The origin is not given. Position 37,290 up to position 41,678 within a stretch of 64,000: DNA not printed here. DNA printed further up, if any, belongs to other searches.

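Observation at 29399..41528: Module 2: a second, rearranged copy of the same gene set (GH31-TPR-CRTAC1-TPR, then CRTAC1 divergent from a 1345-aa TBDR)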

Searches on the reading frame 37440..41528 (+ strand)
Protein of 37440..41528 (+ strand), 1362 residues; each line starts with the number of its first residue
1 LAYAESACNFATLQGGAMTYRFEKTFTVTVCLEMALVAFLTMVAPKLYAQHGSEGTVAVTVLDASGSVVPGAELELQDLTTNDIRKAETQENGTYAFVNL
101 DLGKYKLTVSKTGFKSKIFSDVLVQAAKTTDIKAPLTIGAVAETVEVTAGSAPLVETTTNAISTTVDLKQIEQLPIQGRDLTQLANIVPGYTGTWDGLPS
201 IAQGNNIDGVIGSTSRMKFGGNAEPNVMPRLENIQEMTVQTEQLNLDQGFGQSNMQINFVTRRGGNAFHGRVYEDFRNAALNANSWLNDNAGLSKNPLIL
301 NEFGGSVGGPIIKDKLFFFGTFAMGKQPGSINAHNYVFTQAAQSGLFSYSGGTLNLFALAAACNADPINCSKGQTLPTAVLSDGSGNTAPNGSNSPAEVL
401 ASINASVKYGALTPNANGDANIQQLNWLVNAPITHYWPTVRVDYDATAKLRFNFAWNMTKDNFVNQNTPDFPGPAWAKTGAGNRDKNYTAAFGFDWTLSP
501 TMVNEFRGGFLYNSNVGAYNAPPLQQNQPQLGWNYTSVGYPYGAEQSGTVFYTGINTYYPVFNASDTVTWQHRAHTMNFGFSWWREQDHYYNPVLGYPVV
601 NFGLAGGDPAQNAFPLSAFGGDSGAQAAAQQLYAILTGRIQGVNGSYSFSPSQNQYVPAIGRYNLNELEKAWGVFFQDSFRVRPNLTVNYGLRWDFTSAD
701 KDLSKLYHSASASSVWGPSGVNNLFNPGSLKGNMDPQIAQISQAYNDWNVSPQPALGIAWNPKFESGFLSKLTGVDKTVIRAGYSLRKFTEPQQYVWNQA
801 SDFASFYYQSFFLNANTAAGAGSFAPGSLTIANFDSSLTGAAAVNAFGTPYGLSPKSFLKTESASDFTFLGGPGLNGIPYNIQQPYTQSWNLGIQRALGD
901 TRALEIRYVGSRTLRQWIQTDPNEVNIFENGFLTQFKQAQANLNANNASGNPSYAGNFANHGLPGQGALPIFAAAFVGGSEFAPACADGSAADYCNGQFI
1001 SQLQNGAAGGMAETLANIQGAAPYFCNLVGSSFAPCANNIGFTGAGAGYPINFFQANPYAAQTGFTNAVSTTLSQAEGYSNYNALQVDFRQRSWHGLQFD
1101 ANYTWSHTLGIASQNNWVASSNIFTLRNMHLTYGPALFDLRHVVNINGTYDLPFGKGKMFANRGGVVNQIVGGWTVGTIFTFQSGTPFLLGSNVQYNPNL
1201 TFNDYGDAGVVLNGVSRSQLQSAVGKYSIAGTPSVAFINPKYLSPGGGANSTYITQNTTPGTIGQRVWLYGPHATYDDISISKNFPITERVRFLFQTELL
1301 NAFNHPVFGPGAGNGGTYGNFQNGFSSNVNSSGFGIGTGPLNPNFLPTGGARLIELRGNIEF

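Call 3: search_protein_families(library=pfam, proteins=[window:37440-41528:+], max_evalue=0.01)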
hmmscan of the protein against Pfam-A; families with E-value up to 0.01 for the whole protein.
window:37440-41528:+ (1362 aa): 5 families
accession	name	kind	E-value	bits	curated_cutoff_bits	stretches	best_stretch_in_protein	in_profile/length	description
PF25183.1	OMP_b-brl_4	-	4.5e-126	422.7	30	2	260-945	1-582/838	Outer membrane beta barrel domain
PF13620.12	CarboxypepD_reg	-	2.2e-16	60.4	32.3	1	56-136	1-81/82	Carboxypeptidase regulatory-like domain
PF17210.9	SdrD_B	-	5.9e-05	23.7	29.7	1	63-111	18-66/112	SdrD B-like domain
PF13715.12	CarbopepD_reg_2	-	9.4e-05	22.8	32.2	1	60-131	4-71/88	CarboxypepD_reg-like domain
PF17802.7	SpaA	-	0.00016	22.2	23.1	1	57-108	3-57/91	Prealbumin-like fold domain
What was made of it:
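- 37491..41528 (+): TonB-dependent-receptor-like outer-membrane protein (1345 aa): CarboxypepD_reg N-domain, TonB-box-like ETVEV, plug-start motif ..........PGY, and C-terminal F. Pfam OMP_b-brl_4, E = 4.5e-126 (call 3).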

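Call 28: search_protein_families(library=ncbifam, proteins=[window:37491-41528:+], max_evalue=0.001)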
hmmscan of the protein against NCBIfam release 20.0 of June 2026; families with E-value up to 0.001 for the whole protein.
window:37491-41528:+ (1345 aa): 1 family
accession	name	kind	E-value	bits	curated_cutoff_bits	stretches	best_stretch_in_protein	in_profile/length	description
NF052345.1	S_layer_anammox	exception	6.4e-06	23.8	1400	1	37-156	1312-1424/1596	Kustd1514 family S-layer glycoprotein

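Call 31: search_solved_structures(query=window:37491-41528:+, max_evalue=1)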
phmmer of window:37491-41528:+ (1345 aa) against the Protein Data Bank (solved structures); distinct sequences matched with E-value up to 1: 0.
